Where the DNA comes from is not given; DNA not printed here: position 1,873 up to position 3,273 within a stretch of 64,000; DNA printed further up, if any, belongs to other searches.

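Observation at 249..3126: Rhomboid protease gene translationally coupled (ATGA overlap) to two tandem enolase-superfamily enzymes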

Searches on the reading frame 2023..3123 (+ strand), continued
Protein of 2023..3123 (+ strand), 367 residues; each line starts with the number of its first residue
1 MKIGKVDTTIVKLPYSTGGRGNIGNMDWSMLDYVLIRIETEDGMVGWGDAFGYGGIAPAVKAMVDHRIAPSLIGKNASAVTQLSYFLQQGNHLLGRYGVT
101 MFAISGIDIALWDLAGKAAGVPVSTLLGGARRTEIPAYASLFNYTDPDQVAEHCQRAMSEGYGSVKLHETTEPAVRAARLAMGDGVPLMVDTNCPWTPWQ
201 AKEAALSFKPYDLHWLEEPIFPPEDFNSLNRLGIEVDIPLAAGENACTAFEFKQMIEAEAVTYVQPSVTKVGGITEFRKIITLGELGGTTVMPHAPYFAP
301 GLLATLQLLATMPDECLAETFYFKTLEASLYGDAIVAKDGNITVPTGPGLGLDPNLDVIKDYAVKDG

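Call 26: find_encoding_contigs(protein=P0236, flank=6000, max_places=1)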
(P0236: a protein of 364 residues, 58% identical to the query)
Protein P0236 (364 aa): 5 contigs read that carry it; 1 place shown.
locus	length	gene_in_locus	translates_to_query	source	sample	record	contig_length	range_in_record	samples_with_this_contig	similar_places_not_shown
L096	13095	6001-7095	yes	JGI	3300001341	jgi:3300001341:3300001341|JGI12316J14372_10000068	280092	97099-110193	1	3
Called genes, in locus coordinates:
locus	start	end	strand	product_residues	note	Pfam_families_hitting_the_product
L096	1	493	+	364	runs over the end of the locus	PF12146:Hydrolase_4, PF00561:Abhydrolase_1, PF12697:Abhydrolase_6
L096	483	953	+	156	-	PF19834:DUF6314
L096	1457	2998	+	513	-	PF02661:Fic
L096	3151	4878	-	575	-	PF07995:GSDH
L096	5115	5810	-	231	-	PF00571:CBS, PF04972:BON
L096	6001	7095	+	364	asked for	PF02746:MR_MLE_N, PF13378:MR_MLE_C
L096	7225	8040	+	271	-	-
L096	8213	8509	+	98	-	PF03992:ABM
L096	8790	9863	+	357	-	PF03480:DctP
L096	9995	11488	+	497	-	PF06808:DctM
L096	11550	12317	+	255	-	PF04290:DctQ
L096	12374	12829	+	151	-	-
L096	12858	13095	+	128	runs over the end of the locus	PF13239:2TM (faint)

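Call 44: find_encoding_contigs(protein=P0184, flank=6000, max_places=1)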
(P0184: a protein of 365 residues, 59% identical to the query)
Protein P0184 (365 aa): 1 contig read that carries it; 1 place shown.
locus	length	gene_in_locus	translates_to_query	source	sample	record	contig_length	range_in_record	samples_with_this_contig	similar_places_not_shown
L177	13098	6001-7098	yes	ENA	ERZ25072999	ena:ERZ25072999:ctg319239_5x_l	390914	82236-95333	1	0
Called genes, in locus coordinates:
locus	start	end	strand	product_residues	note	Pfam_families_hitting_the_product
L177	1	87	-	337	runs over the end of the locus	PF00005:ABC_tran, PF02463:SMC_N (weak), PF13304:AAA_21 (weak), PF08352:oligo_HPY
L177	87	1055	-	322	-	PF12911:OppC_N (weak), PF00528:BPD_transp_1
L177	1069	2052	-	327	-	PF19300:BPD_transp_1_N, PF00528:BPD_transp_1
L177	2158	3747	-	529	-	PF00496:SBP_bac_5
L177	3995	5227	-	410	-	PF07969:Amidohydro_3 (weak), PF01979:Amidohydro_1, PF07969:Amidohydro_3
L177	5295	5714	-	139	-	PF12973:Cupin_7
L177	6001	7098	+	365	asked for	PF02746:MR_MLE_N, PF13378:MR_MLE_C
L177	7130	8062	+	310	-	PF05853:BKACE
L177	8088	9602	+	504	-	PF06609:TRI12, PF00083:Sugar_tr (weak), PF07690:MFS_1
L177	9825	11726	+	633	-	PF07244:POTRA (faint), PF01103:Omp85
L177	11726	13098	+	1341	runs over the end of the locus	PF27051:TamB_N (faint), PF04357:TamB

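Call 45: find_encoding_contigs(protein=P0205, flank=6000, max_places=1)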
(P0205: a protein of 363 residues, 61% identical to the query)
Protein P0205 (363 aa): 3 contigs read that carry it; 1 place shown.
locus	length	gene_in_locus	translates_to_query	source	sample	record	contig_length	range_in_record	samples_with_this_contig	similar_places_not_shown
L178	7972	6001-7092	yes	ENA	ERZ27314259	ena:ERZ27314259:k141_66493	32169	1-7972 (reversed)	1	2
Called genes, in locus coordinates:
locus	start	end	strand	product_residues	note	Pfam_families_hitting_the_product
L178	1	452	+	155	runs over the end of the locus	-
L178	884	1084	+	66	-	-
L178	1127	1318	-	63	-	-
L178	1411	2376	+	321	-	PF12146:Hydrolase_4, PF12697:Abhydrolase_6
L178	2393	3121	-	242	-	PF00117:GATase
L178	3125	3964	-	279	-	PF00089:Trypsin, PF13365:Trypsin_2 (weak)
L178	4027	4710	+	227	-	PF01694:Rhomboid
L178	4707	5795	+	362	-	PF02746:MR_MLE_N, PF13378:MR_MLE_C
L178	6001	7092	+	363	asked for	PF02746:MR_MLE_N, PF13378:MR_MLE_C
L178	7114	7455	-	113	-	-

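Call 57: search_protein_families(library=pfam, proteins=[L178:3125-3964:-], max_evalue=0.00001)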
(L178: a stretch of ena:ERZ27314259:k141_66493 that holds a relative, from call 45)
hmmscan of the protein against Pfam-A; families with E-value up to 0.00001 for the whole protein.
L178:3125-3964:- (279 aa): 2 families
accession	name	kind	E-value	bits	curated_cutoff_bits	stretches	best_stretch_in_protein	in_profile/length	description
PF00089.32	Trypsin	-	3e-16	60.3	20.6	1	57-270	11-218/220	Trypsin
PF13365.12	Trypsin_2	-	4.2e-06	28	27.6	1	74-246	1-144/144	Trypsin-like peptidase domain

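Call 64: search_dna_similar(query=window:2023-3123:+, collection=plasmids, mode=protein, max_rows=12)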
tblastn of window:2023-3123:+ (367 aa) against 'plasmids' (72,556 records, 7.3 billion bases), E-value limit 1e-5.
Records with a match: 1669; places in all: 3693; records where one place covers at least 80% of the query: 1407.
Best place of each record, by identity: <60% 1669.
By first word of the organism name: Rhizobium 278; Sinorhizobium 153; Agrobacterium 93; Phaeobacter 61; Klebsiella 52; Streptomyces 51; Pseudosulfitobacter 49; Cronobacter 32; Burkholderia 31; Enterococcus 31; and 204 more.
By predicted mobility (MOB-suite, as given by PLSDB): non-mobilizable 1037; conjugative 397; mobilizable 235.
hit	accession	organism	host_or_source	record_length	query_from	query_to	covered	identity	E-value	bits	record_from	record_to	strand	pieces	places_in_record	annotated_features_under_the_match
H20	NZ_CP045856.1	Agrobacterium sp. MA01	cell culture,Microcystis culture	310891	3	362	98%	50.4%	5e-99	328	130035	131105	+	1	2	mandelate racemase/muconate lactonizing enzyme family protein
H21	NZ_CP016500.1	Agrobacterium sp. RAC06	Microbial isolate,Algal phycosphere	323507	3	362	98%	50.4%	5e-99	328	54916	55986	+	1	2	mandelate racemase/muconate lactonizing enzyme family protein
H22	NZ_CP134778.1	Bosea sp. 685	Astragalus umbellatus,cell culture,root ...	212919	1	365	99%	47.1%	5e-95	317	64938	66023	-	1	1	mandelate racemase/muconate lactonizing enzyme family protein | hypothetical protein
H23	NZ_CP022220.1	Bradyrhizobium guangxiense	peanut,cell culture,roots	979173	2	365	99%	46.6%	3e-89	300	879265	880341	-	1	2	mandelate racemase/muconate lactonizing enzyme family protein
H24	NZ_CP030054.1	Bradyrhizobium guangzhouense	Arachis hypogaea,Microbe,nodule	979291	2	363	99%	46.8%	3e-89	300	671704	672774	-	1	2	mandelate racemase/muconate lactonizing enzyme family protein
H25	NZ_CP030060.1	Bradyrhizobium sp. CCBAU 53351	Arachis hypogaea,Microbe,nodule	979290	2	363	99%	46.8%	3e-89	300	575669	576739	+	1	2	mandelate racemase/muconate lactonizing enzyme family protein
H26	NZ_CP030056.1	Bradyrhizobium sp. CCBAU 53340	Arachis hypogaea,Microbe,nodule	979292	2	363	99%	46.8%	3e-89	300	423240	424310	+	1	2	mandelate racemase/muconate lactonizing enzyme family protein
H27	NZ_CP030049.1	Bradyrhizobium sp. CCBAU 53338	Arachis hypogaea,Microbe,nodule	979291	2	363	99%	46.8%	3e-89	300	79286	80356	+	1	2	mandelate racemase/muconate lactonizing enzyme family protein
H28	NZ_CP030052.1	Bradyrhizobium guangdongense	peanut,cell culture,roots of peanut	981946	2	363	99%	46.8%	3e-89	300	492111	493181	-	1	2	mandelate racemase/muconate lactonizing enzyme family protein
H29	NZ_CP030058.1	Bradyrhizobium guangdongense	Arachis hypogaea,Microbe,nodule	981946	2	363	99%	46.8%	3e-89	300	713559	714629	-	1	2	mandelate racemase/muconate lactonizing enzyme family protein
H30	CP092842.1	Bradyrhizobium sp. 62B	Arachis hypogaea L.,cell ...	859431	2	365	99%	46.3%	5e-88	296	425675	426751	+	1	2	mandelate racemase/muconate lactonizing enzyme family protein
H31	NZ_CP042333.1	Bosea sp. F3-2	soybean,soil sample,rhizosphere soil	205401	1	365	99%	46.0%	2e-95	318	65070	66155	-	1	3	mandelate racemase/muconate lactonizing enzyme family protein | NAD(P)-dependent oxidoreductase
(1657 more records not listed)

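Call 65: get_annotated_region(hit=H21, flank=7000)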
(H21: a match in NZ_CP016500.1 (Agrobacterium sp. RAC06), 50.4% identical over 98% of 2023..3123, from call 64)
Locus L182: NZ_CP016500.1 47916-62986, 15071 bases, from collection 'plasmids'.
description: Agrobacterium sp. RAC06 plasmid pBSY240_1, complete sequence
organism: Agrobacterium sp. RAC06 (NCBI taxid 1842536)
taxonomy: Bacteria; Pseudomonadota; Alphaproteobacteria; Hyphomicrobiales; Rhizobiaceae; Agrobacterium; Agrobacterium sp. RAC06
host: -; source: Microbial isolate,Algal phycosphere; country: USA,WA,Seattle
typing (MOB-suite, as given by PLSDB): mobilizable; relaxase MOBQ
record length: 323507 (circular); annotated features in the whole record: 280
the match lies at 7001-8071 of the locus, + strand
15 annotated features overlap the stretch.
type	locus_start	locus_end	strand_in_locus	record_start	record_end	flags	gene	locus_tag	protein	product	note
CDS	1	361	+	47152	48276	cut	-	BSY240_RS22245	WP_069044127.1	DNA repair exonuclease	-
CDS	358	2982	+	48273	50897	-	-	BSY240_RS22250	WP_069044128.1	DNA-binding protein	-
CDS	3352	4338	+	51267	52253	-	-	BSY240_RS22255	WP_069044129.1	C4-dicarboxylate TRAP transporter substrate-binding protein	-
CDS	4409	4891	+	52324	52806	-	-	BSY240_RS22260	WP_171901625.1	TRAP transporter small permease subunit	-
CDS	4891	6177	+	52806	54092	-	-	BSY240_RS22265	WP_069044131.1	TRAP transporter large permease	GO:0008643 - carbohydrate transport [Evidence IEA]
CDS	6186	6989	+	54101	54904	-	-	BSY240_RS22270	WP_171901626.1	NAD(P)-dependent oxidoreductase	-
CDS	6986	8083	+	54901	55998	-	-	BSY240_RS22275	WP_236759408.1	mandelate racemase/muconate lactonizing enzyme family protein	-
CDS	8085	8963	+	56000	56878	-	-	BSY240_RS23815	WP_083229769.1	hypothetical protein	-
CDS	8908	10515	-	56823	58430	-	-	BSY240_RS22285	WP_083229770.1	IclR family transcriptional regulator C-terminal domain-containing protein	-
CDS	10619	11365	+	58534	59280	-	-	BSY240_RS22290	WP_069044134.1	dimethylmenaquinone methyltransferase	-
CDS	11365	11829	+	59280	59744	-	-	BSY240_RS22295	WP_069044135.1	nuclear transport factor 2 family protein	-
CDS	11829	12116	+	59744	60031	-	-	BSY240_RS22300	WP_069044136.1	YciI family protein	-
CDS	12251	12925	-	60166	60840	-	-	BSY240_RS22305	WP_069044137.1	GntR family transcriptional regulator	-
CDS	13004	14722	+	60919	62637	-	-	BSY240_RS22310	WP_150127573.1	IlvD/Edd family dehydratase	-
CDS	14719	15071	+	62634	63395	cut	-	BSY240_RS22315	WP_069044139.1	SDR family oxidoreductase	-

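Call 66: get_annotated_region(hit=H23, flank=7000)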
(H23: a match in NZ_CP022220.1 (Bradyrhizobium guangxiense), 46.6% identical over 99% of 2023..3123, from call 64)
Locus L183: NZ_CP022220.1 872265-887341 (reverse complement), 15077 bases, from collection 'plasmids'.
description: Bradyrhizobium guangxiense strain CCBAU 53363 plasmid p53363, complete sequence
organism: Bradyrhizobium guangxiense (NCBI taxid 1325115)
taxonomy: Bacteria; Pseudomonadota; Alphaproteobacteria; Hyphomicrobiales; Nitrobacteraceae; Bradyrhizobium; Bradyrhizobium guangxiense
host: -; source: peanut,cell culture,roots; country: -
typing (MOB-suite, as given by PLSDB): mobilizable; relaxase MOBP
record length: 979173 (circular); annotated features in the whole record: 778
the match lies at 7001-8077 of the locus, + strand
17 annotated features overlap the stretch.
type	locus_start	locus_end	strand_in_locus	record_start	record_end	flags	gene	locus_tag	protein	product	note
CDS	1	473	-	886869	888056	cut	-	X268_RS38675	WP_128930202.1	mandelate racemase/muconate lactonizing enzyme family protein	-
CDS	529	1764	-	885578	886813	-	-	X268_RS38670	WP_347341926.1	MFS transporter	GO:0055085 - transmembrane transport [Evidence IEA]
CDS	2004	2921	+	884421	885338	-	-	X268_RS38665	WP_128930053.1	LysR family transcriptional regulator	-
CDS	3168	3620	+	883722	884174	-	-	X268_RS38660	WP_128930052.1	mobile mystery protein A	-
CDS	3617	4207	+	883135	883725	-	-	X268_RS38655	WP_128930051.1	mobile mystery protein B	-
CDS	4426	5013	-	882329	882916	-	-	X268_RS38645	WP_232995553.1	type IV toxin-antitoxin system AbiEi family antitoxin domain-containing protein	-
CDS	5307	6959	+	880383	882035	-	-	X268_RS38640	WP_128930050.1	IclR family transcriptional regulator C-terminal domain-containing protein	-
CDS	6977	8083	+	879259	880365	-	-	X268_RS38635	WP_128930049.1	mandelate racemase/muconate lactonizing enzyme family protein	-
CDS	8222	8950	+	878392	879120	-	-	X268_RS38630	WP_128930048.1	ribonuclease activity regulator RraA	-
CDS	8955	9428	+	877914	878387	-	-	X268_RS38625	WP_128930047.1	nuclear transport factor 2 family protein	-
CDS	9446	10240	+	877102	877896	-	-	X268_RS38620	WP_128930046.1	shikimate dehydrogenase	-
CDS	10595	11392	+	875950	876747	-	-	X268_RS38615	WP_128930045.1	transporter substrate-binding domain-containing protein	-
CDS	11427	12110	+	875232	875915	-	-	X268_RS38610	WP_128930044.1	amino acid ABC transporter permease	GO:0006865 - amino acid transport [Evidence IEA]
CDS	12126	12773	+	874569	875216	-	-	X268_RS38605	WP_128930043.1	amino acid ABC transporter permease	GO:0006865 - amino acid transport [Evidence IEA]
CDS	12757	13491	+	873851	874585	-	-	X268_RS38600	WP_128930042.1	amino acid ABC transporter ATP-binding protein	-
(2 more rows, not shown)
